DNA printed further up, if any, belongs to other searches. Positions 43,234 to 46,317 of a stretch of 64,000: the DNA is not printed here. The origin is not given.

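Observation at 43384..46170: Single-polypeptide fusion of an APC-family permease with a complete flavin-containing monooxygenase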

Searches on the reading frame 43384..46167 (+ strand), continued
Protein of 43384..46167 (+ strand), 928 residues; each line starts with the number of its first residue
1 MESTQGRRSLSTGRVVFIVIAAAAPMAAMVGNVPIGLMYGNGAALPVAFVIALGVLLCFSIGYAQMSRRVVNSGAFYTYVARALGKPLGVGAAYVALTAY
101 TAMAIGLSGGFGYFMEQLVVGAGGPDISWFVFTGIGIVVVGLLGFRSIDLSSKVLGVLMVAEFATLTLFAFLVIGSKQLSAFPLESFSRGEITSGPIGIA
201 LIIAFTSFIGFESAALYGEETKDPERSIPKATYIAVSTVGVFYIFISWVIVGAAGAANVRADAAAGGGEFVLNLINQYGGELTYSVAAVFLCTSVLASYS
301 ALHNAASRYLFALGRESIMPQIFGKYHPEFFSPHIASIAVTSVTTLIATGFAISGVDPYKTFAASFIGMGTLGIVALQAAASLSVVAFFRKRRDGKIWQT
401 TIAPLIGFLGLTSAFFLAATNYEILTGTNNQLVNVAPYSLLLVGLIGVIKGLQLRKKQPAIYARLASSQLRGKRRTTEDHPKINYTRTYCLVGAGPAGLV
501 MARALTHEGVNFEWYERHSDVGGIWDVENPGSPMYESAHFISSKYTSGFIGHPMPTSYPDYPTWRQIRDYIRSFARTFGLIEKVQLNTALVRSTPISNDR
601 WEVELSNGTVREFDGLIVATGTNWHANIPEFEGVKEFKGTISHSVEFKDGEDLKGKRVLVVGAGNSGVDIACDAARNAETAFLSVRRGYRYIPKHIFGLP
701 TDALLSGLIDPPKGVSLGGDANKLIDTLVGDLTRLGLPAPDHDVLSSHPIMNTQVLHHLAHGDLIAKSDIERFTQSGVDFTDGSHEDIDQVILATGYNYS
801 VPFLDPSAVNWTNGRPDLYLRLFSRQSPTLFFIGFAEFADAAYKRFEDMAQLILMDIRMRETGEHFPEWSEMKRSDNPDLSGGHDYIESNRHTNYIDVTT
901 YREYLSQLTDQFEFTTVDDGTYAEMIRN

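Call 5: find_homologous_proteins(query=window:43384-46167:+, max_evalue=1e-10)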
Query window:43384-46167:+ (928 aa): 643 proteins with E <= 1e-10 among 8000 candidates; the best 120 are listed.
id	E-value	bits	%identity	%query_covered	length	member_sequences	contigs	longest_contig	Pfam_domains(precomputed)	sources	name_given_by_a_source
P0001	0.0e+0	2094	100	100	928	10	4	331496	PF13434.13,PF00743.26,PF13450.13,PF07992.21,PF13738.13,PF13520.13,PF13454.13,PF00324.28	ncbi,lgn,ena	-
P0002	0.0e+0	1823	84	100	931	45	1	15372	PF13434.13,PF00743.26,PF13450.13,PF07992.21,PF13738.13,PF13520.13,PF13454.13,PF00324.28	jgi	jgi:amino acid transporter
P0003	0.0e+0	1821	84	100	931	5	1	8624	PF13434.13,PF00743.26,PF13450.13,PF07992.21,PF13738.13,PF13520.13,PF13454.13,PF00324.28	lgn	-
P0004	0.0e+0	1776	83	98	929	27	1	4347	PF13434.13,PF00743.26,PF13450.13,PF07992.21,PF13738.13,PF13520.13,PF13454.13,PF00324.28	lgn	-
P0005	0.0e+0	1452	68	100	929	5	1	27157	PF00743.26,PF13450.13,PF07992.21,PF13738.13,PF13520.13,PF00324.28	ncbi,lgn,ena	ncbi:MAG: amino acid permease [Actinomycetes bacterium]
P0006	0.0e+0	1433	68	100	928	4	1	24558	PF13434.13,PF00743.26,PF13450.13,PF07992.21,PF13738.13,PF13520.13,PF00324.28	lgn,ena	-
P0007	0.0e+0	1431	67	100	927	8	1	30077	PF13434.13,PF00743.26,PF13450.13,PF07992.21,PF13738.13,PF13520.13,PF00324.28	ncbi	-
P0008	0.0e+0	1427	67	99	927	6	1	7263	PF13434.13,PF00743.26,PF13450.13,PF07992.21,PF13738.13,PF13520.13,PF13454.13,PF00324.28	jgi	-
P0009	0.0e+0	1427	67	99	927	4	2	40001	PF13434.13,PF00743.26,PF13450.13,PF07992.21,PF13738.13,PF13520.13,PF00324.28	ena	-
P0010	0.0e+0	1420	67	99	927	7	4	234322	PF13434.13,PF00743.26,PF13450.13,PF07992.21,PF13738.13,PF13520.13,PF00324.28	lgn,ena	-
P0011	0.0e+0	1412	66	99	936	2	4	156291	PF00743.26,PF13450.13,PF07992.21,PF13738.13,PF13520.13,PF00324.28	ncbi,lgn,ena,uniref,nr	ncbi:unannotated protein [freshwater metagenome]|uniref:Unannotated protein n=1 Tax=freshwater metag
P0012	0.0e+0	1411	67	99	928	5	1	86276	PF00743.26,PF07992.21,PF13738.13,PF13520.13,PF00324.28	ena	-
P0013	0.0e+0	1395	65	99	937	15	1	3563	PF13434.13,PF00743.26,PF13450.13,PF07992.21,PF13738.13,PF13520.13,PF00324.28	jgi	-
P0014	0.0e+0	1393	64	99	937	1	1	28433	PF13434.13,PF00743.26,PF07992.21,PF13738.13,PF13520.13,PF13454.13,PF00324.28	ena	-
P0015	0.0e+0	1393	64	99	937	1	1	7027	PF13434.13,PF00743.26,PF07992.21,PF13738.13,PF13520.13,PF13454.13,PF00324.28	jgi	jgi:cation diffusion facilitator CzcD-associated flavoprotein CzcO/amino acid transporter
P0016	0.0e+0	1392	63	100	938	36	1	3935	PF00743.26,PF13450.13,PF07992.21,PF13738.13,PF13520.13,PF00324.28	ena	-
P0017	0.0e+0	1391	64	99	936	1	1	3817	PF00743.26,PF07992.21,PF13738.13,PF13520.13,PF00324.28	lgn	-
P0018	0.0e+0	1384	64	99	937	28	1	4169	PF13434.13,PF00743.26,PF13450.13,PF07992.21,PF13738.13,PF13520.13,PF00324.28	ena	-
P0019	0.0e+0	1383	64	99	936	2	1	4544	PF00743.26,PF07992.21,PF13738.13,PF13520.13,PF00324.28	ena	-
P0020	0.0e+0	1382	64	99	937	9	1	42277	PF00743.26,PF13450.13,PF07992.21,PF13738.13,PF13520.13,PF00324.28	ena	-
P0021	0.0e+0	1382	64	99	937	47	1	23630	PF00743.26,PF13450.13,PF07992.21,PF13738.13,PF13520.13,PF00324.28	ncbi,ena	-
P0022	0.0e+0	1382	63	99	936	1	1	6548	PF00743.26,PF07992.21,PF13738.13,PF13520.13,PF00324.28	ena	-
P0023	0.0e+0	1380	64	99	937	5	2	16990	PF13434.13,PF00743.26,PF07992.21,PF13738.13,PF13520.13,PF00324.28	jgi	-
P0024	0.0e+0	1379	63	99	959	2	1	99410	PF13434.13,PF00743.26,PF13450.13,PF07992.21,PF13738.13,PF13520.13,PF13454.13,PF00324.28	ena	-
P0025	0.0e+0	1379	63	99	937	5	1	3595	PF00743.26,PF07992.21,PF13738.13,PF13520.13,PF00324.28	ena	-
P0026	0.0e+0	1379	63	99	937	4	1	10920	PF00743.26,PF13450.13,PF07992.21,PF13738.13,PF13520.13,PF00324.28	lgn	-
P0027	0.0e+0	1377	63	99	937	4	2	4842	PF13434.13,PF00743.26,PF13450.13,PF07992.21,PF13738.13,PF13520.13,PF00324.28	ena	-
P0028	0.0e+0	1374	62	99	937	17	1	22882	PF00743.26,PF07992.21,PF13738.13,PF13520.13,PF00324.28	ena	-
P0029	0.0e+0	1374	64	99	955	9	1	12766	PF00743.26,PF07992.21,PF13738.13,PF13520.13,PF00324.28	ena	-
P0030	0.0e+0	1372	63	99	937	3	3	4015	PF00743.26,PF07992.21,PF13738.13,PF13520.13,PF00324.28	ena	-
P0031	0.0e+0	1371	63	98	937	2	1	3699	PF00743.26,PF13450.13,PF07992.21,PF13738.13,PF13520.13,PF00324.28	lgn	-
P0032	0.0e+0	1371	63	99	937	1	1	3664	PF00743.26,PF07992.21,PF13738.13,PF13520.13,PF00324.28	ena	-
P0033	0.0e+0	1370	64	98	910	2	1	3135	PF00743.26,PF07992.21,PF13738.13,PF13520.13,PF00324.28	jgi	jgi:cation diffusion facilitator CzcD-associated flavoprotein CzcO/amino acid transporter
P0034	0.0e+0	1369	63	99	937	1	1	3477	PF00743.26,PF07992.21,PF13738.13,PF13520.13,PF00324.28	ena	-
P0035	0.0e+0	1368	62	98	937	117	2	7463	PF00743.26,PF07992.21,PF13738.13,PF13520.13,PF00324.28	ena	-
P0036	0.0e+0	1367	63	99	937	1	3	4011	PF00743.26,PF07992.21,PF13738.13,PF13520.13,PF00324.28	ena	-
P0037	0.0e+0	1366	63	99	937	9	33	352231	PF00743.26,PF07992.21,PF13738.13,PF13520.13,PF00324.28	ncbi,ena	-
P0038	0.0e+0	1366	64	99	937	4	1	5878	PF13434.13,PF00743.26,PF07992.21,PF13738.13,PF13520.13,PF00324.28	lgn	-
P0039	0.0e+0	1366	63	99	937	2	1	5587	PF00743.26,PF07992.21,PF13738.13,PF13520.13,PF00324.28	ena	-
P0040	0.0e+0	1364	62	99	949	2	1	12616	PF13434.13,PF00743.26,PF13450.13,PF07992.21,PF13738.13,PF13520.13,PF00324.28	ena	-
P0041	0.0e+0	1364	63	99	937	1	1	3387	PF00743.26,PF13450.13,PF07992.21,PF13738.13,PF13520.13,PF00324.28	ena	-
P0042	0.0e+0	1362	63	99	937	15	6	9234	PF00743.26,PF13450.13,PF07992.21,PF13738.13,PF13520.13,PF00324.28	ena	-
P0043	0.0e+0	1362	62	99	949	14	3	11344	PF00743.26,PF13450.13,PF07992.21,PF13738.13,PF13520.13,PF00324.28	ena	-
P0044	0.0e+0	1362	64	99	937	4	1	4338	PF00743.26,PF07992.21,PF13738.13,PF13520.13,PF00324.28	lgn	-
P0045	0.0e+0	1361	63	99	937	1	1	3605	PF13434.13,PF00743.26,PF13450.13,PF07992.21,PF13738.13,PF13520.13,PF00324.28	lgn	-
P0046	0.0e+0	1361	62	99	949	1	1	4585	PF00743.26,PF13450.13,PF07992.21,PF13738.13,PF13520.13,PF00324.28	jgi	-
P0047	0.0e+0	1360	64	99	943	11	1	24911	PF00743.26,PF13450.13,PF07992.21,PF13738.13,PF13520.13,PF00324.28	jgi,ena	-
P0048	0.0e+0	1359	63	98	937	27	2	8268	PF13434.13,PF00743.26,PF13450.13,PF07992.21,PF13738.13,PF13520.13,PF13454.13,PF00324.28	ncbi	-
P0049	0.0e+0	1357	62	99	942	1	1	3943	PF13434.13,PF00743.26,PF07992.21,PF13738.13,PF13520.13,PF00324.28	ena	-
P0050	0.0e+0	1357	62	100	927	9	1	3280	PF00743.26,PF13450.13,PF07992.21,PF13738.13,PF13520.13,PF00324.28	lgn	-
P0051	0.0e+0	1356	63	99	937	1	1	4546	PF13434.13,PF00743.26,PF13450.13,PF07992.21,PF13738.13,PF13520.13,PF00324.28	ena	-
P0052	0.0e+0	1355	62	98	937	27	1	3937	PF00743.26,PF13450.13,PF07992.21,PF13738.13,PF13520.13,PF00324.28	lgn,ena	-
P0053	0.0e+0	1352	63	99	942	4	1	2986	PF13434.13,PF00743.26,PF07992.21,PF13738.13,PF13520.13,PF00324.28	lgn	-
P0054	0.0e+0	1352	62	99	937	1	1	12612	PF13434.13,PF00743.26,PF13450.13,PF07992.21,PF13738.13,PF13520.13,PF00324.28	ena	-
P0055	0.0e+0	1349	63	99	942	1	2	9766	PF00743.26,PF07992.21,PF13738.13,PF13520.13,PF00324.28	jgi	jgi:cation diffusion facilitator CzcD-associated flavoprotein CzcO/amino acid transporter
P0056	0.0e+0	1349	64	97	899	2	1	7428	PF00743.26,PF07992.21,PF13738.13,PF13520.13,PF00324.28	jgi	jgi:cation diffusion facilitator CzcD-associated flavoprotein CzcO/amino acid transporter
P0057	0.0e+0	1348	62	99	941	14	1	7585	PF00743.26,PF13450.13,PF07992.21,PF13738.13,PF13520.13,PF00324.28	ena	-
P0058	0.0e+0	1346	62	99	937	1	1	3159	PF13434.13,PF00743.26,PF13450.13,PF07992.21,PF13738.13,PF13520.13,PF00324.28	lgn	-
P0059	0.0e+0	1346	63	99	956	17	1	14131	PF00743.26,PF07992.21,PF13738.13,PF13520.13,PF00324.28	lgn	-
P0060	0.0e+0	1328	63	100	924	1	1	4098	PF00743.26,PF13450.13,PF07992.21,PF13738.13,PF13520.13,PF13454.13,PF00324.28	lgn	-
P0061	0.0e+0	1311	60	100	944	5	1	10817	PF00743.26,PF07992.21,PF13738.13,PF13520.13,PF00324.28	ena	-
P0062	0.0e+0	1310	62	98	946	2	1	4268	PF00743.26,PF13450.13,PF07992.21,PF13738.13,PF13520.13,PF00324.28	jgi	-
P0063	0.0e+0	1307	61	99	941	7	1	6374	PF00743.26,PF07992.21,PF13738.13,PF13520.13,PF00324.28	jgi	jgi:amino acid transporter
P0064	0.0e+0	1306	62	99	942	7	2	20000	PF00743.26,PF13450.13,PF07992.21,PF13738.13,PF13520.13,PF00324.28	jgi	-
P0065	0.0e+0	1305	61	100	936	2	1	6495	PF13434.13,PF00743.26,PF13450.13,PF07992.21,PF13738.13,PF13520.13,PF00324.28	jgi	jgi:cation diffusion facilitator CzcD-associated flavoprotein CzcO/amino acid transporter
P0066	0.0e+0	1300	61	100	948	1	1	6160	PF00743.26,PF13450.13,PF07992.21,PF13738.13,PF13520.13,PF00324.28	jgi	jgi:amino acid transporter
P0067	0.0e+0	1300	62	99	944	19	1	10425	PF13434.13,PF00743.26,PF13450.13,PF07992.21,PF13738.13,PF13520.13,PF00324.28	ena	-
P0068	0.0e+0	1297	61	99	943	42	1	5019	PF00743.26,PF13450.13,PF07992.21,PF13738.13,PF13520.13,PF00324.28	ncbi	-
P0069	0.0e+0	1297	61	99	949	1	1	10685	PF00743.26,PF13450.13,PF07992.21,PF13738.13,PF13520.13,PF00324.28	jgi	-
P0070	0.0e+0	1297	62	99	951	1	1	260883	PF00743.26,PF13450.13,PF07992.21,PF13738.13,PF13520.13,PF00324.28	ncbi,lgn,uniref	ncbi:amino acid permease [Nonomuraea sp. NPDC026600]|uniref:amino acid permease n=1 Tax=Nonomuraea s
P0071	0.0e+0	1294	61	100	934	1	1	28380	PF00743.26,PF07992.21,PF13738.13,PF13520.13,PF00324.28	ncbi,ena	-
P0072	0.0e+0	1293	60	100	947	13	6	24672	PF00743.26,PF07992.21,PF13738.13,PF13520.13,PF00324.28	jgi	-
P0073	0.0e+0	1291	61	98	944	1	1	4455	PF00743.26,PF13450.13,PF07992.21,PF13738.13,PF13520.13,PF00324.28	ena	-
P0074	0.0e+0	1291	60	100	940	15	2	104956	PF13434.13,PF00743.26,PF07992.21,PF13738.13,PF13520.13,PF00324.28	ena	-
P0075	0.0e+0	1288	61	98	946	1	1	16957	PF00743.26,PF13450.13,PF07992.21,PF13738.13,PF13520.13,PF00324.28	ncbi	-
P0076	0.0e+0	1287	61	99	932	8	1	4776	PF00743.26,PF07992.21,PF13738.13,PF13520.13,PF00324.28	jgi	-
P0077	0.0e+0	1285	60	99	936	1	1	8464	PF00743.26,PF13450.13,PF07992.21,PF13738.13,PF13520.13,PF00324.28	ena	-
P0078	0.0e+0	1284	60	99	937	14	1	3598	PF00743.26,PF13450.13,PF07992.21,PF13738.13,PF13520.13,PF00324.28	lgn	-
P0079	0.0e+0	1284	60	100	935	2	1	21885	PF13434.13,PF00743.26,PF07992.21,PF13738.13,PF13520.13,PF00324.28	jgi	jgi:amino acid transporter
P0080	0.0e+0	1284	60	100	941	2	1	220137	PF00743.26,PF07992.21,PF13738.13,PF13520.13,PF00324.28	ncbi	ncbi:MAG: amino acid permease [Candidatus Nanopelagicales bacterium]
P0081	0.0e+0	1283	60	100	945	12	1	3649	PF00743.26,PF07992.21,PF13738.13,PF13520.13,PF00324.28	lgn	-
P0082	0.0e+0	1282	60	100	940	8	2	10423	PF00743.26,PF07992.21,PF13738.13,PF13520.13,PF00324.28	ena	-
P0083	0.0e+0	1282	60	100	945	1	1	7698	PF00743.26,PF13450.13,PF07992.21,PF13738.13,PF13520.13,PF00324.28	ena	-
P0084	0.0e+0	1280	60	99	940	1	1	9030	PF00743.26,PF13450.13,PF07992.21,PF13738.13,PF13520.13,PF00324.28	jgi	jgi:amino acid transporter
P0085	0.0e+0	1280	59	99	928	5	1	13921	PF00743.26,PF13450.13,PF07992.21,PF13738.13,PF13520.13,PF00324.28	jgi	-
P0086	0.0e+0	1276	59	99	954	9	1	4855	PF00743.26,PF07992.21,PF13738.13,PF13520.13,PF00324.28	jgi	jgi:amino acid transporter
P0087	0.0e+0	1275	61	99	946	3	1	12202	PF00743.26,PF13450.13,PF07992.21,PF13738.13,PF13520.13,PF00324.28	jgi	-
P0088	0.0e+0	1275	60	100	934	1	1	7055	PF13434.13,PF00743.26,PF13450.13,PF07992.21,PF13738.13,PF13520.13,PF00324.28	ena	-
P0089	0.0e+0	1274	61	99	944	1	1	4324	PF00743.26,PF13450.13,PF07992.21,PF13738.13,PF13520.13,PF00324.28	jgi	jgi:amino acid transporter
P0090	0.0e+0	1270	60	99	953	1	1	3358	PF13434.13,PF00743.26,PF13450.13,PF07992.21,PF13738.13,PF13520.13,PF13454.13,PF00324.28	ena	-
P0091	0.0e+0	1269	60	98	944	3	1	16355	PF00743.26,PF13450.13,PF07992.21,PF13738.13,PF13520.13,PF00324.28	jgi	jgi:amino acid transporter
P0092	0.0e+0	1268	60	99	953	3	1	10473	PF00743.26,PF13450.13,PF07992.21,PF13738.13,PF13520.13,PF00324.28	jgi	jgi:amino acid transporter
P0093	0.0e+0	1267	61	98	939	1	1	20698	PF00743.26,PF13450.13,PF07992.21,PF13738.13,PF13520.13,PF00324.28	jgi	jgi:amino acid transporter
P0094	0.0e+0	1263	58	100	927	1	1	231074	PF13434.13,PF00743.26,PF07992.21,PF13738.13,PF13520.13,PF00324.28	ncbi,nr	ncbi:MAG: amino acid permease [Actinomycetales bacterium]|nr:amino acid permease [Actinomycetales ba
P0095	0.0e+0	1263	59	100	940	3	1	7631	PF13434.13,PF00743.26,PF13450.13,PF07992.21,PF13738.13,PF13520.13,PF00324.28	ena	-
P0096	0.0e+0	1260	62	97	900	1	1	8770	PF00743.26,PF13450.13,PF07992.21,PF13738.13,PF13520.13,PF13454.13,PF00324.28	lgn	-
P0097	0.0e+0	1258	59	100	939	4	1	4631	PF13434.13,PF00743.26,PF13450.13,PF07992.21,PF13738.13,PF13520.13,PF00324.28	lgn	-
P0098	0.0e+0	1257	59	99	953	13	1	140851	PF00743.26,PF07992.21,PF13738.13,PF13520.13,PF00324.28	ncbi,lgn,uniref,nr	ncbi:amino acid permease [Streptomyces sp. GESEQ-35]|uniref:amino acid permease n=1 Tax=Streptomyces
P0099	0.0e+0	1257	61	98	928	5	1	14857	PF00743.26,PF13450.13,PF07992.21,PF13738.13,PF13520.13,PF00324.28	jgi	jgi:amino acid transporter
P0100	0.0e+0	1257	60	99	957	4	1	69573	PF00743.26,PF07992.21,PF13738.13,PF13520.13,PF00324.28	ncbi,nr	ncbi:MAG TPA: amino acid permease [Kineosporiaceae bacterium]|nr:amino acid permease [Kineosporiacea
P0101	0.0e+0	1251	58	100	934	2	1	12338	PF13434.13,PF00743.26,PF07992.21,PF13738.13,PF13520.13,PF00324.28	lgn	-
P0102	0.0e+0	1250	58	100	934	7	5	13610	PF13434.13,PF00743.26,PF07992.21,PF13738.13,PF13520.13,PF00324.28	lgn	-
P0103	0.0e+0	1250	58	100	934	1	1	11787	PF13434.13,PF00743.26,PF07992.21,PF13738.13,PF13520.13,PF00324.28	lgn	-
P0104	0.0e+0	1248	58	100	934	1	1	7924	PF13434.13,PF00743.26,PF07992.21,PF13738.13,PF13520.13,PF00324.28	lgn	-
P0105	0.0e+0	1247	59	99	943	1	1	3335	PF13434.13,PF00743.26,PF13450.13,PF07992.21,PF13738.13,PF13520.13,PF00324.28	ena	-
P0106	0.0e+0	1246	59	99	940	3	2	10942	PF13434.13,PF00743.26,PF07992.21,PF13738.13,PF13520.13,PF00324.28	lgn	-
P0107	0.0e+0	1245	58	100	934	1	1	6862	PF13434.13,PF00743.26,PF07992.21,PF13738.13,PF13520.13,PF00324.28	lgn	-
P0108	0.0e+0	1245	59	99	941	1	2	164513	PF13434.13,PF00743.26,PF07992.21,PF13738.13,PF13520.13,PF00324.28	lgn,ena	-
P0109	0.0e+0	1245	59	99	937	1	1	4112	PF13434.13,PF00743.26,PF13450.13,PF07992.21,PF13738.13,PF13520.13,PF00324.28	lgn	-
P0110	0.0e+0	1245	58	99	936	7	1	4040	PF13434.13,PF00743.26,PF13450.13,PF07992.21,PF13738.13,PF13520.13,PF00324.28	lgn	-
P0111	0.0e+0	1239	59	99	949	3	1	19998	PF00743.26,PF07992.21,PF13738.13,PF13520.13,PF00324.28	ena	-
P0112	0.0e+0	1238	58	100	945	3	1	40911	PF00743.26,PF07992.21,PF13738.13,PF13520.13,PF00324.28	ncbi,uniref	ncbi:amino acid permease [Streptomyces sp. NPDC056224]|uniref:amino acid permease n=1 Tax=Streptomyc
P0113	0.0e+0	1237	58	98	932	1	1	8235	PF13434.13,PF00743.26,PF07992.21,PF13738.13,PF13520.13,PF00324.28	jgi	jgi:amino acid transporter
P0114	0.0e+0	1233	59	99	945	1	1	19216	PF13434.13,PF00743.26,PF07992.21,PF13738.13,PF13520.13,PF00324.28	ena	-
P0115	0.0e+0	1232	57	99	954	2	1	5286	PF00743.26,PF13450.13,PF07992.21,PF13738.13,PF13520.13,PF00324.28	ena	-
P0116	0.0e+0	1231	59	99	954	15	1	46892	PF00743.26,PF07992.21,PF13738.13,PF13520.13,PF00324.28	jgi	jgi:amino acid transporter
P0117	0.0e+0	1227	57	100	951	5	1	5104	PF00743.26,PF07992.21,PF13738.13,PF13520.13,PF00324.28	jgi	jgi:amino acid transporter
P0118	0.0e+0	1227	58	99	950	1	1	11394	PF00743.26,PF07992.21,PF13738.13,PF13520.13,PF00324.28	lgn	-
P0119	0.0e+0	1224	59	99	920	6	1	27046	PF00743.26,PF13450.13,PF07992.21,PF13738.13,PF13520.13,PF00324.28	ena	-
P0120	0.0e+0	1223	58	99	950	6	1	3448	PF00743.26,PF07992.21,PF13738.13,PF13520.13,PF00324.28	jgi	jgi:amino acid transporter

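Call 6: search_solved_structures(query=window:43384-46167:+, max_evalue=0.00001)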
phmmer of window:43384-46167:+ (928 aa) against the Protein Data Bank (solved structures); distinct sequences matched with E-value up to 0.00001: 74 (the best 60 are shown).
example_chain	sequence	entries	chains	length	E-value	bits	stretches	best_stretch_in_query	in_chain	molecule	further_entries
8z16_A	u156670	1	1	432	4.9e-65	223.2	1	489-853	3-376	Flavin-dependent monooxygenase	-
8z12_A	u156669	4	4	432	9.3e-65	222.3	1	489-853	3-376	Flavin-dependent monooxygenase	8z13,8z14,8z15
8z17_A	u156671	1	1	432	1.2e-64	221.9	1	489-852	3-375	Flavin-dependent monooxygenase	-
6sek_A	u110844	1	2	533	9.7e-53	182.5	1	489-898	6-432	Ancestral Flavin-containing monooxygenase 5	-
6sem_B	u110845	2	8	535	8.2e-45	156.3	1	489-847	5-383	Ancestral Flavin-containing monooxygenase (FMO) 2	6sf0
8odw_A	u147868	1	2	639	1.1e-43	152.6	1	487-831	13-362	Polyketide synthase modules-related protein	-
6se3_D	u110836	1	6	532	3.2e-41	144.4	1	489-841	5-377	Ancestral Flavin-containing monooxygenase (FMO) 3-6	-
7al4_D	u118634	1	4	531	4.6e-40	140.6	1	489-836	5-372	Ancestral Flavin-containing monooxygenase 1 (mammalian)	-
5nmw_A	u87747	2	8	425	2.7e-30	108.2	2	488-686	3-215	Flavin-containing monooxygenase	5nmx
7d4k_A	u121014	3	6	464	1.6e-23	85.8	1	484-694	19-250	Flavin-containing monooxygenase FMO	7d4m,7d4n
4usr_A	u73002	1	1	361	2.4e-20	75.3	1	490-695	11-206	MONOOXYGENASE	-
8b2d_A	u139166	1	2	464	4.2e-19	71.2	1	490-676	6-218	Flavin-containing monooxygenase, Fmo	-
6wpu_A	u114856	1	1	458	4.2e-19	71.2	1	485-684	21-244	Flavin-containing monooxygenase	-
4usq_A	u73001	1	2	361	9.5e-19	70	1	489-842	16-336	PYRIDINE NUCLEOTIDE-DISULFIDE OXIDOREDUCTASE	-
4ap3_A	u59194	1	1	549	1.1e-18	69.8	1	489-693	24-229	STEROID MONOOXYGENASE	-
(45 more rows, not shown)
